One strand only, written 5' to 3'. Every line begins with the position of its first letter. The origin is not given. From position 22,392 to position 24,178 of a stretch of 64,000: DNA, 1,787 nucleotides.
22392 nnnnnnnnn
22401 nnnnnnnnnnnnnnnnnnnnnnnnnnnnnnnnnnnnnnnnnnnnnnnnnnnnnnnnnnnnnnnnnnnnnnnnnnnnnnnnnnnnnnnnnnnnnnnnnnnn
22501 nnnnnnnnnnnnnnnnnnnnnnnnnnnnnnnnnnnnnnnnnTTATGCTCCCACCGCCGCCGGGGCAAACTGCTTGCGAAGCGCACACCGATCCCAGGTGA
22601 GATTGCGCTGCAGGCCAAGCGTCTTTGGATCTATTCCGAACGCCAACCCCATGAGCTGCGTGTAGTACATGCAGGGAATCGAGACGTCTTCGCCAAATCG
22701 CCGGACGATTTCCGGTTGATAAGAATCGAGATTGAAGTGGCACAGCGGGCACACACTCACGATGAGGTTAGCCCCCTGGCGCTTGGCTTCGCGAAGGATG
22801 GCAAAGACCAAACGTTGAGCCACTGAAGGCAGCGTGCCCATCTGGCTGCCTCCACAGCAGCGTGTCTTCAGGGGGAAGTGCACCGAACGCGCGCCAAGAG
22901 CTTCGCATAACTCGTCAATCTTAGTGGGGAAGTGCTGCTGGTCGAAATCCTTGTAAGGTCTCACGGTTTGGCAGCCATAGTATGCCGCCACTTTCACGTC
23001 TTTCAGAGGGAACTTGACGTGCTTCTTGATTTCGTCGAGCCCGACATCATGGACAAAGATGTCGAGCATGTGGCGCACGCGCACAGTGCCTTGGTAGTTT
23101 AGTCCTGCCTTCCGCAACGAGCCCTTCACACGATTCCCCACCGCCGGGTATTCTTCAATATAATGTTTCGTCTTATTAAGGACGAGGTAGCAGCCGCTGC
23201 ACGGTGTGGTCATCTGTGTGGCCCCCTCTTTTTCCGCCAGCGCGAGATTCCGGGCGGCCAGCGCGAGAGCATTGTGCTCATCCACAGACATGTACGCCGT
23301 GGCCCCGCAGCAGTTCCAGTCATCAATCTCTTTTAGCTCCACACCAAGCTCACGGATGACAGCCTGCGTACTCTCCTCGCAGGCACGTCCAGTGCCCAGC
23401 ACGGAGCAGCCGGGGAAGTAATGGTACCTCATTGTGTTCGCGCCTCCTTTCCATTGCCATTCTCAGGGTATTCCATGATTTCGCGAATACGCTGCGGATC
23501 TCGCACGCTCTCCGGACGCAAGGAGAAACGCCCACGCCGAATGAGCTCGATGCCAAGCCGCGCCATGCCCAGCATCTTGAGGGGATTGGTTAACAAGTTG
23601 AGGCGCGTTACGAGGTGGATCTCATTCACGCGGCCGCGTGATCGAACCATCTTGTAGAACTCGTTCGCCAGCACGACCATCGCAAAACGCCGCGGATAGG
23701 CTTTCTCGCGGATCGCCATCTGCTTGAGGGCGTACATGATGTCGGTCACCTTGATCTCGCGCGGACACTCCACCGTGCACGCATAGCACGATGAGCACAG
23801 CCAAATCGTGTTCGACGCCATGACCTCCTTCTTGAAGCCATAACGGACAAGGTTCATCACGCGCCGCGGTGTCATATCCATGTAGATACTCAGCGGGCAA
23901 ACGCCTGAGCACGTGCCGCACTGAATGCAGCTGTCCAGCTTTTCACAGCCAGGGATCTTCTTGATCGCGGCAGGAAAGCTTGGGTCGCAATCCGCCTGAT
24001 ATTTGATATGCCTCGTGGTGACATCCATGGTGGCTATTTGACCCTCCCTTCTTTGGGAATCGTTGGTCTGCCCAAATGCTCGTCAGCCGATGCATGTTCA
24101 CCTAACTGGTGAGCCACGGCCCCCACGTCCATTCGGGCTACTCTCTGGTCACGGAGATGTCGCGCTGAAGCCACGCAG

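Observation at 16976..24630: Eight-gene Rrf2-hdrCBA-mvhDGA-protease operon: a complete bifurcating Hdr/Mvh module under a putative Fe-S regulator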

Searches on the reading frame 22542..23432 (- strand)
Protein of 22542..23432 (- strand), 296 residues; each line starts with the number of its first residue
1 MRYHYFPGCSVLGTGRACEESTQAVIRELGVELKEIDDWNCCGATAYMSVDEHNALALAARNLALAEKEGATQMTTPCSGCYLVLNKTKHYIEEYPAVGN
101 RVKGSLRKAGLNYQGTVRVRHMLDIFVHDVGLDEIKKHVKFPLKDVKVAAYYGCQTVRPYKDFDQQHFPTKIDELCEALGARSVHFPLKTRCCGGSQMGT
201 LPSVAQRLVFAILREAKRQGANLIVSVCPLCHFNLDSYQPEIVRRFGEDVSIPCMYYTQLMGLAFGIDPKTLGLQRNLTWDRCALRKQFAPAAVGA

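Call 3: search_protein_families(library=pfam, proteins=[window:22542-23432:-])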
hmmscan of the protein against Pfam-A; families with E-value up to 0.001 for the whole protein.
window:22542-23432:- (296 aa): 1 family
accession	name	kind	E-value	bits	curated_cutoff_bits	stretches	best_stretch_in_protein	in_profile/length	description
PF02754.22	CCG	-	1.8e-26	92.5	20.6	2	4-85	2-84/85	Cysteine-rich domain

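Call 4: search_protein_families(library=ncbifam, proteins=[window:22542-23432:-])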
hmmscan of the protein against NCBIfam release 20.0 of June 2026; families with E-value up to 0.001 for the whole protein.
window:22542-23432:- (296 aa): 7 families
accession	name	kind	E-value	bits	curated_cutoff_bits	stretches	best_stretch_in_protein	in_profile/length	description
TIGR03288.1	CoB_CoM_SS_B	equivalog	6.9e-64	215.9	345.15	1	3-277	2-279/290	CoB--CoM heterodisulfide reductase subunit B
NF042965.1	MFR_anch_SdhE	equivalog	6.8e-56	189.9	500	1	2-278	2-275/282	8-methylmenaquinol:fumarate reductase membrane anchor subunit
NF041780.1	hetero_SS_HdrB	equivalog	1.3e-31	110.1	450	1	8-274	11-291/304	ferredoxin:CoB-CoM heterodisulfide reductase subunit HdrB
NF045670.1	quin_L_LdhH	equivalog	5.3e-13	48.1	800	2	3-103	469-570/706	L-lactate dehydrogenase (quinone) large subunit LdhH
NF004898.0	PRK06259.1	equivalog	9.7e-08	31.1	385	1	3-237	264-465/488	fumarate reductase (CoM/CoB) subunit TfrB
NF008434.0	PRK11274.1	equivalog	4.1e-06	26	333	1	8-244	175-397/409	glycolate oxidase subunit GlcF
NF045663.1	diclust_near_Sec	equivalog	0.00057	18.1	530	0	2-91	421-509/759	pyridine nucleotide-disulfide oxidoreductase/dicluster-binding protein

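Call 41: search_solved_structures(query=window:22542-23432:-, max_evalue=0.00001)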
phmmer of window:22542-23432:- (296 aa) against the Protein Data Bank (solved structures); distinct sequences matched with E-value up to 0.00001: 5.
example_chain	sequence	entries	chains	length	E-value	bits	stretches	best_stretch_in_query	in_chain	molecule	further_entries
8rvu_b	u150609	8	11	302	2e-51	178.9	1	2-276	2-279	H(2):CoB-CoM heterodisulfide,ferredoxin reductase subunit B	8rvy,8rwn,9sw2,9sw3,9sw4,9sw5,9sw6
5odc_B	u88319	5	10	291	2.8e-51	178.4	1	1-275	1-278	Heterodisulfide reductase, subunit B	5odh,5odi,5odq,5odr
8rvv_B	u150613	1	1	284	3.7e-51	178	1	2-272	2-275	H(2):CoB-CoM heterodisulfide,ferredoxin reductase subunit B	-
9sfi_C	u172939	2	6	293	1.6e-50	175.9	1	1-279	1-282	H(2)/formate:CoB-CoM heterodisulfide,ferredoxin reductase subunit B2 | Heterodisulfide reductase subunit B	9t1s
7bkb_B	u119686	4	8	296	1.3e-40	143.3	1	2-275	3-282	CoB--CoM heterodisulfide reductase subunit B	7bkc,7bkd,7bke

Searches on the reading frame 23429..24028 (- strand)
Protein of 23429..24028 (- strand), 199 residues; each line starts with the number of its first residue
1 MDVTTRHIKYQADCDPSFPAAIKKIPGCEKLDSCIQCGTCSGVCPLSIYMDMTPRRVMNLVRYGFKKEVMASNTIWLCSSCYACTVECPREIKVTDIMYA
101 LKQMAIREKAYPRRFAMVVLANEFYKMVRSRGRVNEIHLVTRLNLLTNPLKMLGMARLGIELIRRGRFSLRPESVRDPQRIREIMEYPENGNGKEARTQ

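Call 3: search_protein_families(library=pfam, proteins=[window:23429-24028:-])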
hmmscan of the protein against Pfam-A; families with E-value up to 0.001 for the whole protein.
window:23429-24028:- (199 aa): 9 families
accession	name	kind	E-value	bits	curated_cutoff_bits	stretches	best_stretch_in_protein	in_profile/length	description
PF13183.11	Fer4_8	-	6.7e-11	43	27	1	31-92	2-68/68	4Fe-4S dicluster domain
PF13534.11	Fer4_17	-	1.7e-10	41.7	22.2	1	33-92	1-60/61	4Fe-4S dicluster domain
PF13187.11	Fer4_9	-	8.6e-09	35.7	27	1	34-91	2-50/52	4Fe-4S dicluster domain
PF13237.11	Fer4_10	-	1.9e-05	24.9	25.5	1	31-89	6-53/53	4Fe-4S dicluster domain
PF12800.12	Fer4_4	-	2.4e-05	24.7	24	0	32-45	2-15/17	4Fe-4S binding domain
PF00037.32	Fer4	-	4.6e-05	23.5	21.1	0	32-45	6-19/24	4Fe-4S binding domain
PF12838.12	Fer4_7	-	8.4e-05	23.4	27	1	33-91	1-51/52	4Fe-4S dicluster domain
PF12797.12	Fer4_2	-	0.0005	20.3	24.5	0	31-45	7-21/22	4Fe-4S binding domain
PF12837.12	Fer4_6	-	0.00075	19.8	25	0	32-45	7-20/24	4Fe-4S binding domain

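Call 4: search_protein_families(library=ncbifam, proteins=[window:23429-24028:-])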
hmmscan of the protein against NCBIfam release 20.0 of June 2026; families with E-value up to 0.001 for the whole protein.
window:23429-24028:- (199 aa): 20 families
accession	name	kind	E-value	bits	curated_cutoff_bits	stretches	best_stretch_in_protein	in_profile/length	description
TIGR03290.1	CoB_CoM_SS_C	equivalog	8.4e-24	84.2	160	1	32-119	2-89/144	CoB--CoM heterodisulfide reductase subunit C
NF038018.1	qmoC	equivalog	2.8e-23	82.9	300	1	26-120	12-106/360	quinone-interacting membrane-bound oxidoreductase complex subunit QmoC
NF041779.1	hetero_SS_HdrC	equivalog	3.2e-19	69.2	350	1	30-116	29-114/198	ferredoxin:CoB-CoM heterodisulfide reductase subunit HdrC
NF041890.1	hdrC_Methbact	equivalog_domain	1.3e-15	57.5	270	1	29-111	26-107/192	ferredoxin:CoB-CoM heterodisulfide reductase subunit HdrC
NF008369.0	PRK11168.1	equivalog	1.3e-10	40.8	278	1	29-117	8-99/401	anaerobic glycerol-3-phosphate dehydrogenase subunit C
NF042952.1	MFR_FeS_SdhB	equivalog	1.2e-09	37.7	600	1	72-168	198-290/320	8-methylmenaquinol:fumarate reductase iron-sulfur subunit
NF009227.0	PRK12577.1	equivalog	3.8e-09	35.7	349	1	71-187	204-321/330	succinate dehydrogenase/fumarate reductase iron-sulfur subunit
NF004898.0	PRK06259.1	equivalog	1.3e-07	30.7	385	1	22-111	124-222/488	fumarate reductase (CoM/CoB) subunit TfrB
TIGR03379.1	glycerol3P_GlpC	equivalog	1.7e-07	30.4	279.9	1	30-122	3-98/397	anaerobic glycerol-3-phosphate dehydrogenase subunit GlpC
NF004616.0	PRK05950.1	subfamily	7.9e-07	28.5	228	1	29-109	144-237/238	succinate dehydrogenase iron-sulfur subunit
NF009226.0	PRK12576.1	equivalog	1.6e-06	27.7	344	1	32-185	154-312/317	succinate dehydrogenase/fumarate reductase iron-sulfur subunit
TIGR00314.1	cdhA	equivalog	3.9e-06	25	781.3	1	29-112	396-473/784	CO dehydrogenase/acetyl-CoA synthase complex subunit alpha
TIGR01945.1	rnfC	subfamily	4e-06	25.6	245.95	1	30-103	361-429/435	RnfABCDGE type electron transport complex subunit C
TIGR00384.1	dhsB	subfamily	1.8e-05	24.3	88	1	23-99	131-219/222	succinate dehydrogenase and fumarate reductase iron-sulfur protein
NF045670.1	quin_L_LdhH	equivalog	1.9e-05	23.2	800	1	27-122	299-402/706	L-lactate dehydrogenase (quinone) large subunit LdhH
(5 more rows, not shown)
